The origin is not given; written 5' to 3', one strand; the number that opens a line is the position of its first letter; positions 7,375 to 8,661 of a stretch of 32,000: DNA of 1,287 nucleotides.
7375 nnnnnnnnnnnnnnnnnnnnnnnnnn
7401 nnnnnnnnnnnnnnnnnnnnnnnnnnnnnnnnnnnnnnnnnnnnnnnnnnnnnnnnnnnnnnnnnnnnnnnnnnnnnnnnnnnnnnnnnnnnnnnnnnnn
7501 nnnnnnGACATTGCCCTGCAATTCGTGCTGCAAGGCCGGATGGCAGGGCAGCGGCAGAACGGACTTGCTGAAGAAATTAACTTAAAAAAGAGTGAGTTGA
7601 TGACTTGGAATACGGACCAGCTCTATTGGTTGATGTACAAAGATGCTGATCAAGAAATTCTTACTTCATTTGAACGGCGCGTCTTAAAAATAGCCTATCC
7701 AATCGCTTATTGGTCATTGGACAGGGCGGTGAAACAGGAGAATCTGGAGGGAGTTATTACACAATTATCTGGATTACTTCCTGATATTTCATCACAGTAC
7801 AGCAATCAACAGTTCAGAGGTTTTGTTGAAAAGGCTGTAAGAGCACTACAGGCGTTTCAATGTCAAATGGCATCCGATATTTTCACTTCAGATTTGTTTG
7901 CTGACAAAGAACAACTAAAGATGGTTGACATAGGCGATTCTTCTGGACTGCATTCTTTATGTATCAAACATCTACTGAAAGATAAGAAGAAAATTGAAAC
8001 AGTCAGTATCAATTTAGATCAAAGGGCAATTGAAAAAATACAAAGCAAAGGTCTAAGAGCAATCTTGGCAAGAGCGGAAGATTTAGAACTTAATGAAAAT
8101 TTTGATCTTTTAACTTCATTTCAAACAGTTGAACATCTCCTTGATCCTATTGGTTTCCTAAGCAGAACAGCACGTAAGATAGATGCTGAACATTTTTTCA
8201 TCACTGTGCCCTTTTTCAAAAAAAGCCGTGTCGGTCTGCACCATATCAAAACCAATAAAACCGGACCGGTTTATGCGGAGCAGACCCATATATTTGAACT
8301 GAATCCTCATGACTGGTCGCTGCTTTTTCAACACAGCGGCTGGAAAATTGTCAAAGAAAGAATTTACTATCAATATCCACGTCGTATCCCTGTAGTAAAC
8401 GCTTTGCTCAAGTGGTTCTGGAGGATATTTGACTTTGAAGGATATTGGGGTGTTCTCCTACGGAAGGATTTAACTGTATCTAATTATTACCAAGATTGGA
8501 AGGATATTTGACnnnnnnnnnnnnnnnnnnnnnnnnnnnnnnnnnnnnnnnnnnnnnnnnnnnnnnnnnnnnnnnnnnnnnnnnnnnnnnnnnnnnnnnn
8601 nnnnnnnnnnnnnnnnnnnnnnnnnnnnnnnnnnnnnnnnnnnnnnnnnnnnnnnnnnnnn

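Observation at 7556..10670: AT-rich four-gene cassette (methyltransferase, VOC, leaderless DctP-like protein, methyltransferase) wedged directly upstream of metK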

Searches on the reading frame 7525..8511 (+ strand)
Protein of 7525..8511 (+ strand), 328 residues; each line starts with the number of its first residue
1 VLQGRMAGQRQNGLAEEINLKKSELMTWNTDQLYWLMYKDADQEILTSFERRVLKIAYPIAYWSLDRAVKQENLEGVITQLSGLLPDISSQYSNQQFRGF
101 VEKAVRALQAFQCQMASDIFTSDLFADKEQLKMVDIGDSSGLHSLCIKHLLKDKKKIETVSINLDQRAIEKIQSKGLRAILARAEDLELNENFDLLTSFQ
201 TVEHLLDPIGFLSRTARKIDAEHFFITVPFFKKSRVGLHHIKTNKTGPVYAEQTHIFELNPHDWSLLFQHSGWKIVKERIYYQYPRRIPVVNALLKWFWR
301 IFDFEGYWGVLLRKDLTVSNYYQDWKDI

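Call 3: search_protein_families(library=pfam, proteins=[window:7525-8511:+], max_evalue=0.01)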
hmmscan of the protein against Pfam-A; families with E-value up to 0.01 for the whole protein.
window:7525-8511:+ (328 aa): 2 families
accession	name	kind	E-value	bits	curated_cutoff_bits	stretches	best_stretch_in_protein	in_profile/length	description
PF13489.12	Methyltransf_23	-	2.4e-06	27.8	27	1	127-277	20-163/164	Methyltransferase domain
PF08241.18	Methyltransf_11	-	0.00011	23.2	21.2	1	135-217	2-85/95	Methyltransferase domain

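Call 4: search_protein_families(library=ncbifam, proteins=[window:7525-8511:+], max_evalue=0.01)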
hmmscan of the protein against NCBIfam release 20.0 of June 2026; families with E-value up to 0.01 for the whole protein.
window:7525-8511:+ (328 aa): 2 families
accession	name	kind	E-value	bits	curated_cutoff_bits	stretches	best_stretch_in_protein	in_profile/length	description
TIGR01983.1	UbiG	equivalog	0.00045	19.6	102.95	1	115-222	45-146/228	bifunctional 2-polyprenyl-6-hydroxyphenol methylase/3-demethylubiquinol 3-O-methyltransferase UbiG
TIGR02081.1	metW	equivalog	0.0033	17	189.5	1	147-246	27-127/194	methionine biosynthesis protein MetW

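Call 21: find_homologous_proteins(query=window:7600-8511:+)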
Query window:7600-8511:+ (303 aa): 219 proteins with E <= 0.001 among 1514 candidates; the best 120 are listed.
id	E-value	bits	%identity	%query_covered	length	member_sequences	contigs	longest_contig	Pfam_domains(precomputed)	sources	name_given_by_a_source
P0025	5.4e-202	687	99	100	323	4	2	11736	PF13489.13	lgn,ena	-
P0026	6.0e-105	369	56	98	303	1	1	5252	PF13489.13,PF08241.19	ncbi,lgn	-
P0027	9.7e-100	352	54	98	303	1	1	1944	PF13489.13,PF08241.19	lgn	-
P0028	8.8e-84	299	50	88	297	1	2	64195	PF13489.13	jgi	-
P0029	7.5e-83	296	49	91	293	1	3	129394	-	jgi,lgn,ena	-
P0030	9.3e-81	289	49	91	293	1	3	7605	PF13489.13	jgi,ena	-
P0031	1.0e-80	289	47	96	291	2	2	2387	PF13489.13,PF08241.19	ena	-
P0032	5.2e-80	287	49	88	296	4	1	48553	PF13489.13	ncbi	-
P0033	6.7e-80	287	51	88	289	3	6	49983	PF13489.13,PF13649.13,PF08241.19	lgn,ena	-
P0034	1.2e-79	286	50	88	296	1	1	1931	PF13489.13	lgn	-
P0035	1.4e-79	286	50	88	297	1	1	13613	PF13489.13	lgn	-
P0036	1.7e-79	285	48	94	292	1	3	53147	PF13489.13,PF08241.19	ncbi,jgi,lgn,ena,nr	ncbi:MAG: class I SAM-dependent methyltransferase [Desulfobacterales bacterium]|nr:class I SAM-depen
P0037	1.7e-79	285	48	88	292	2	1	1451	PF08241.19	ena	-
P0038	1.8e-79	285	49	88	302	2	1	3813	PF13489.13,PF08241.19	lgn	-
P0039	2.4e-79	285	50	88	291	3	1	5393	PF13489.13,PF13649.13,PF08241.19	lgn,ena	-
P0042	9.0e-79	283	44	96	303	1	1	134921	-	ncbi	-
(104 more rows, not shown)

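Call 22: find_encoding_contigs(protein=P0026, flank=6000, max_places=2)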
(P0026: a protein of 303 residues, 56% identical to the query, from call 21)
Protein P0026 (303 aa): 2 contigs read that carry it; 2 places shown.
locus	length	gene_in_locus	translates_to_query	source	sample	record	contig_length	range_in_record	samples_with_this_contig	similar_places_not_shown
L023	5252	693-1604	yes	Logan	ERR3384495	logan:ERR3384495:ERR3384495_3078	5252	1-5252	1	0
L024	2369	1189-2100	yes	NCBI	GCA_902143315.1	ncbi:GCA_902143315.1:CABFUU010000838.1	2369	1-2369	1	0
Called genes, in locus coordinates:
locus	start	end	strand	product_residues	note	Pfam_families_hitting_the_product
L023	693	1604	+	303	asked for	PF13489:Methyltransf_23 (weak), PF08241:Methyltransf_11 (weak)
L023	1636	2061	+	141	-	PF00903:Glyoxalase, PF13468:Glyoxalase_3 (weak), PF13669:Glyoxalase_4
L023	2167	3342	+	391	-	PF00155:Aminotran_1_2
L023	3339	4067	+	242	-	PF13489:Methyltransf_23, PF08241:Methyltransf_11, PF08242:Methyltransf_12 (weak), PF13649:Methyltransf_25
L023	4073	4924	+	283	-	PF02353:CMAS, PF13489:Methyltransf_23 (weak), PF13847:Methyltransf_31, PF08241:Methyltransf_11, PF08242:Methyltransf_12, PF13649:Methyltransf_25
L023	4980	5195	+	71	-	-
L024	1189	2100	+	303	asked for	PF13489:Methyltransf_23 (weak), PF08241:Methyltransf_11 (weak)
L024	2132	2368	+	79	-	?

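Call 23: find_encoding_contigs(protein=P0029, flank=8000, max_places=2)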
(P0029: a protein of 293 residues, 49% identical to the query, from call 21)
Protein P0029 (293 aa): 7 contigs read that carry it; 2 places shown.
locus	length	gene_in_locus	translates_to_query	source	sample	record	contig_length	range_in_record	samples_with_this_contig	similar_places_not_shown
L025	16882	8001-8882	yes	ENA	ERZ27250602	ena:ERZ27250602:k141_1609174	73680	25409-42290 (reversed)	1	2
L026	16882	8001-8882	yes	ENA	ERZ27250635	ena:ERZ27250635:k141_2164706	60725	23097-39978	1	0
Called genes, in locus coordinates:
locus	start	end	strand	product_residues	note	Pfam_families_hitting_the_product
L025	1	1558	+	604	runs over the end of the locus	PF27859:LIC12162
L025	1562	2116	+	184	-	PF01943:Polysacc_synt (weak)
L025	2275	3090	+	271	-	-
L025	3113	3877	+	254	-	PF02348:CTP_transf_3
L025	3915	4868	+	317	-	PF01073:3Beta_HSD, PF01370:Epimerase, PF04321:RmlD_sub_bind, PF07993:NAD_binding_4 (faint), PF16363:GDP_Man_Dehyd, PF13460:NAD_binding_10 (weak)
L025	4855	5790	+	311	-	PF01209:Ubie_methyltran (weak), PF13489:Methyltransf_23, PF07021:MetW (weak), PF13847:Methyltransf_31, PF08241:Methyltransf_11, PF08242:Methyltransf_12, PF13649:Methyltransf_25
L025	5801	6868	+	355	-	PF01408:GFO_IDH_MocA, PF22725:GFO_IDH_MocA_C3, PF02894:GFO_IDH_MocA_C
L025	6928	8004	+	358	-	PF00155:Aminotran_1_2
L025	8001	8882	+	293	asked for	-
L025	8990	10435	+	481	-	PF02310:B12-binding, PF04055:Radical_SAM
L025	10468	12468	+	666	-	-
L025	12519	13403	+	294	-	PF01073:3Beta_HSD, PF01370:Epimerase, PF02719:Polysacc_synt_2, PF04321:RmlD_sub_bind, PF05368:NmrA (weak), PF07993:NAD_binding_4 (faint), PF13460:NAD_binding_10, PF16363:GDP_Man_Dehyd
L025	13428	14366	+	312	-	PF00389:2-Hacid_dh, PF02826:2-Hacid_dh_C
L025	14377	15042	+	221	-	PF04199:Cyclase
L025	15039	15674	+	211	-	PF00702:Hydrolase, PF13419:HAD_2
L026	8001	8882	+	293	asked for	-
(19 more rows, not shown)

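Call 24: find_encoding_contigs(protein=P0036, flank=8000, max_places=2)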
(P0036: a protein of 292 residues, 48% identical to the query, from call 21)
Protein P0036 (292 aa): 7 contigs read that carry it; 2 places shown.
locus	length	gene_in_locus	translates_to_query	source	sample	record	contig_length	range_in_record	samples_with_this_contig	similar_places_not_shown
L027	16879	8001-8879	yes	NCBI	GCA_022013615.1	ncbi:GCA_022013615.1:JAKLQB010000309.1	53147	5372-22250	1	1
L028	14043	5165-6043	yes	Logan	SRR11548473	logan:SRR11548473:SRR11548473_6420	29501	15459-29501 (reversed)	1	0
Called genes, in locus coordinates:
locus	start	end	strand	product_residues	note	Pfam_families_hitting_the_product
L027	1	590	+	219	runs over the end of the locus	PF03291:mRNA_G-N7_MeTrfase (faint), PF13489:Methyltransf_23, PF01209:Ubie_methyltran, PF02353:CMAS (weak), PF13649:Methyltransf_25, PF13847:Methyltransf_31, PF08241:Methyltransf_11, PF08242:Methyltransf_12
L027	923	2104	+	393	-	PF02350:Epimerase_2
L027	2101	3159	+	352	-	PF00571:CBS (weak), PF00483:NTP_transferase, PF12804:NTP_transf_3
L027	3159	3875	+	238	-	PF02348:CTP_transf_3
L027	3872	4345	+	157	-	PF02310:B12-binding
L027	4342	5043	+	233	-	PF04055:Radical_SAM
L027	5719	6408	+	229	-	-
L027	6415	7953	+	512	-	PF01943:Polysacc_synt (weak)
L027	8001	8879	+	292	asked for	PF13489:Methyltransf_23, PF08241:Methyltransf_11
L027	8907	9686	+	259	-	PF05175:MTS (weak), PF08241:Methyltransf_11, PF08242:Methyltransf_12, PF13649:Methyltransf_25, PF13847:Methyltransf_31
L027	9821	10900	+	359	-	PF00155:Aminotran_1_2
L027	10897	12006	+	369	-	PF01408:GFO_IDH_MocA, PF02894:GFO_IDH_MocA_C, PF08635:ox_reductase_C (faint), PF22725:GFO_IDH_MocA_C3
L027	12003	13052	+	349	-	PF01408:GFO_IDH_MocA, PF22725:GFO_IDH_MocA_C3, PF02894:GFO_IDH_MocA_C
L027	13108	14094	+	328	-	PF05050:Methyltransf_21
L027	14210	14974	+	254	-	PF02348:CTP_transf_3, PF12804:NTP_transf_3 (weak)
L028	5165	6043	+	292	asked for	PF13489:Methyltransf_23, PF08241:Methyltransf_11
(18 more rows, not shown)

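Call 31: search_solved_structures(query=window:7600-8511:+, max_evalue=0.01)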
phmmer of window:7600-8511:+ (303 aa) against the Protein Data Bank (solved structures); distinct sequences matched with E-value up to 0.01: 0.

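Call 59: search_protein_families(library=pfam, proteins=[L023:2167-3342:+, L023:3339-4067:+, L023:4073-4924:+, L023:4980-5195:+], max_evalue=0.001)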
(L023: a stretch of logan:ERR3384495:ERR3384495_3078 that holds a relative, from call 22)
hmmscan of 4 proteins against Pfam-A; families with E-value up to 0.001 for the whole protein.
L023:2167-3342:+ (391 aa): 2 families
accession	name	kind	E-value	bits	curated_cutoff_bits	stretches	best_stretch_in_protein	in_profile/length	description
PF00155.27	Aminotran_1_2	-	1.7e-46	159.5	19.7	1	33-371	2-349/361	Aminotransferase class I and II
PF01053.26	Cys_Met_Meta_PP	-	0.00038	19.5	27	1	90-192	65-163/381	Cys/Met metabolism PLP-dependent enzyme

L023:3339-4067:+ (242 aa): 5 families
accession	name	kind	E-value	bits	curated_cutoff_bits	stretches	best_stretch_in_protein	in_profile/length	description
PF13489.12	Methyltransf_23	-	2.4e-12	47.3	27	1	35-217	22-163/164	Methyltransferase domain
PF13649.12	Methyltransf_25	-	1.7e-10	41.9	27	1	40-130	2-97/97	Methyltransferase domain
PF08241.18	Methyltransf_11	-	1.7e-09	38.6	21.2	1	40-132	1-93/95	Methyltransferase domain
PF08242.18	Methyltransf_12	-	9.7e-08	33.1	30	1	40-132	1-98/98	Methyltransferase domain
PF03848.20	TehB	-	0.0002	21.3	20.4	1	21-110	13-109/193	Tellurite resistance protein TehB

L023:4073-4924:+ (283 aa): 8 families
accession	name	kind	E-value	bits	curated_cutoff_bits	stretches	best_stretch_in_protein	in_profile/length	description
PF08241.18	Methyltransf_11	-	3.7e-17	63.2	21.2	1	76-174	1-95/95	Methyltransferase domain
PF13649.12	Methyltransf_25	-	9.2e-16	58.8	27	1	76-170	2-97/97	Methyltransferase domain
PF02353.26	CMAS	-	2.1e-13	50.6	27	1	10-251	9-246/273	Mycolic acid cyclopropane synthetase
PF08242.18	Methyltransf_12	-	1.1e-09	39.3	30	1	76-171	1-97/98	Methyltransferase domain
PF13847.12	Methyltransf_31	-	1.5e-08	34.9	27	1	72-184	4-119/145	Methyltransferase domain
PF13489.12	Methyltransf_23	-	1.8e-07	31.5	27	1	67-186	18-124/164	Methyltransferase domain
PF01209.24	Ubie_methyltran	-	5.4e-05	23.1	20.1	1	57-175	35-152/233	ubiE/COQ5 methyltransferase family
PF00891.24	Methyltransf_2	-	0.00011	22.1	22.3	1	71-182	62-172/210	O-methyltransferase domain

L023:4980-5195:+ (71 aa): 0 families

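Call 60: predict_structure(alignment_id=A3)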
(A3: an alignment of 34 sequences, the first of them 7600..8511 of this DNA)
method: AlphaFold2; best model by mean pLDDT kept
length: 303 residues; sequences in the alignment: 34
mean_pLDDT: 89.2   pTM: 0.89
mean pLDDT of the five models: 89.2, 87.9, 87.1, 84.9, 84.5
residues with pLDDT >= 90: 207; 70-90: 62; 50-70: 33; < 50: 1
segments of 3 or more residues with pLDDT < 50: none
pLDDT, mean of each block of 10 residues (from residue 1): 67 65 88 95 97 96 73 82 97 97 96 93 96 96 93 93 93 94 92 96 91 69 73 92 96 97 96 91 98 85 54
secondary structure, 60 per line:
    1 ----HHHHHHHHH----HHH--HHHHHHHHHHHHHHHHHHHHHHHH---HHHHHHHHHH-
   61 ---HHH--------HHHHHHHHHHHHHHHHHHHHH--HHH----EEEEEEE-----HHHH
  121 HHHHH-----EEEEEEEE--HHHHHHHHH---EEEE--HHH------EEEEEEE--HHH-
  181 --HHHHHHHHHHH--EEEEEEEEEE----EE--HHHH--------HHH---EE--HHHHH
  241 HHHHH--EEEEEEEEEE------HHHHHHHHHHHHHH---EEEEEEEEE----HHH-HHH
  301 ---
elements in order: H5-13 H23-46 H50-59 H75-95 E105-111 H117-125 E131-138 H141-149 E153-156 E168-174 H183-193 E196-205 H214-217 H236-245 E248-257 H264-277 E281-289

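Call 62: fold_search(model_id=the predicted structure, library=pdb)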
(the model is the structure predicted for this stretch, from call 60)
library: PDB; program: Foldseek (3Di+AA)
matches with E <= 10: 1885; with E <= 0.001: 584
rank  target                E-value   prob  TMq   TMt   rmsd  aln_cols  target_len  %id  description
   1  6f5z_B                5.0e-11  1.00  0.44  0.56   7.5       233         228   14  Complex between the Haloferax volcanii Trm112 methyltransferase activator and the Hvo_0019 putative methyltransferase (released 2018-07-11)
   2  3l8d                  5.7e-11  1.00  0.44  0.64   6.6       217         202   14  Crystal structure of methyltransferase from Bacillus Thuringiensis (released 2010-01-12)
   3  6f5z_A                9.2e-11  1.00  0.45  0.58   8.1       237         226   13  Complex between the Haloferax volcanii Trm112 methyltransferase activator and the Hvo_0019 putative methyltransferase (released 2018-07-11)
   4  2p7h_A                1.0e-10  1.00  0.45  0.58   7.0       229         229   15  Crystal structure of a sam dependent methyl-transferase type 12 family protein (eca1738) from pectobacterium atrosepti (released 2007-04-03)
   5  6uv6_A                1.3e-10  1.00  0.48  0.54   8.7       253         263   13  AtmM with bound rebeccamycin analogue (released 2020-11-25)
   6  4pne_B                1.4e-10  1.00  0.45  0.50   9.7       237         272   10  Crystal Structure of the [4+2]-Cyclase SpnF (released 2015-02-18)
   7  2p7i_A                1.5e-10  1.00  0.46  0.61   6.9       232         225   14  CRYSTAL STRUCTURE OF a SAM dependent methyl-transferase type 12 family protein (ECA1738) FROM PECTOBACTERIUM ATROSEPTI (released 2007-04-03)
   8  6uv6_C                1.6e-10  1.00  0.48  0.54   9.0       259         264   14  AtmM with bound rebeccamycin analogue (released 2020-11-25)
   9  8x8j_B                1.6e-10  1.00  0.42  0.52   7.8       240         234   14  The structure of AbBioc in complex with inhibitor sinefungin (released 2024-11-13)
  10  6uvq_A                2.3e-10  1.00  0.46  0.53   8.4       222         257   13  Crystal structure of Apo AtmM (released 2020-11-25)
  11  2p7h_B                2.4e-10  1.00  0.46  0.60   7.2       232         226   14  Crystal structure of a sam dependent methyl-transferase type 12 family protein (eca1738) from pectobacterium atrosepti (released 2007-04-03)
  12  3bus_B                2.4e-10  1.00  0.46  0.56   7.2       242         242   12  Crystal Structure of RebM (released 2008-03-25)
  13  8zc7_A                2.6e-10  1.00  0.46  0.51   6.6       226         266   14  Crystallographic analysis of MitM, which catalyzes the post-mitosane modification in mitomycin biosynthesis (released 2024-11-27)
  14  8x8j_A                2.7e-10  1.00  0.41  0.51   7.9       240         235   13  The structure of AbBioc in complex with inhibitor sinefungin (released 2024-11-13)
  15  2o57_C                5.0e-10  1.00  0.49  0.53   7.5       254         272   12  Crystal Structure of a putative sarcosine dimethylglycine methyltransferase from Galdieria sulphuraria (released 2006-12-19)
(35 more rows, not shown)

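Call 66: list_cluster_members(proteins=[P0026, P0006, P0002, P0265, P0266, P0267, P0268, P0001])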
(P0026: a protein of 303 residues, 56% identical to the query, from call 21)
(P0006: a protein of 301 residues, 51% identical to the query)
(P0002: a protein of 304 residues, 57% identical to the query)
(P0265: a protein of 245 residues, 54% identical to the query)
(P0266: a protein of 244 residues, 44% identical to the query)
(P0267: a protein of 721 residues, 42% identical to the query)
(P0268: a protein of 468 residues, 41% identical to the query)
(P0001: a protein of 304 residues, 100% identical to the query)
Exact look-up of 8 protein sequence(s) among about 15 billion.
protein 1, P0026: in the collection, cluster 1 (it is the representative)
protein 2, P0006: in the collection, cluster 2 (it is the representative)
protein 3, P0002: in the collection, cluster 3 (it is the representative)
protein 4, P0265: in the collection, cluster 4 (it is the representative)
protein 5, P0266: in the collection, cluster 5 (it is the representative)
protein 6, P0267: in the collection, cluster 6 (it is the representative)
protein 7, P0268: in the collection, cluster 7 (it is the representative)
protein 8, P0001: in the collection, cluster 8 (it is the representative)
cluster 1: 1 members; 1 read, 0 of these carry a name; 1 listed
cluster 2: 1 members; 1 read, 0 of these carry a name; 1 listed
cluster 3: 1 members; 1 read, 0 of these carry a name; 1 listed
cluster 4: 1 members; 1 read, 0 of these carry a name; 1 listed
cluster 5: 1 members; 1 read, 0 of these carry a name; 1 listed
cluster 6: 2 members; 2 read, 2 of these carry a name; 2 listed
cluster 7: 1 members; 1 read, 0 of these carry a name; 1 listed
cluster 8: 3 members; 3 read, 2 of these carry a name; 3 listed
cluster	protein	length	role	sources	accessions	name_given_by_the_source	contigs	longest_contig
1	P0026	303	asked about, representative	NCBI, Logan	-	-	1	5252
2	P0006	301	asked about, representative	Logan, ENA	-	-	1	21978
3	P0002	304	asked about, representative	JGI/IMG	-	-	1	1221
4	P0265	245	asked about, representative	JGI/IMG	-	-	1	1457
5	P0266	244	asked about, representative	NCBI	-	-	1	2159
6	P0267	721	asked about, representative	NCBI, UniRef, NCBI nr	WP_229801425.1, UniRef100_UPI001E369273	AMP-binding protein [Tateyamaria omphalii] | AMP-binding protein n=1 Tax=Tateyamaria omphalii TaxID=299262 RepID=UPI001E369273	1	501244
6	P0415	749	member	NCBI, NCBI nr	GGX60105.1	hypothetical protein GCM10007385_31700 [Tateyamaria omphalii]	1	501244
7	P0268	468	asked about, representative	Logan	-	-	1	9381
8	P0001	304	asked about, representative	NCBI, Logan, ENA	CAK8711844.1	hypothetical protein GCAAIG_01145 [Candidatus Electronema halotolerans]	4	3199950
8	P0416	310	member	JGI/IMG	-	TRAP-type mannitol/chloroaromatic compound transport system substrate-binding protein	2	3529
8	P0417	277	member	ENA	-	-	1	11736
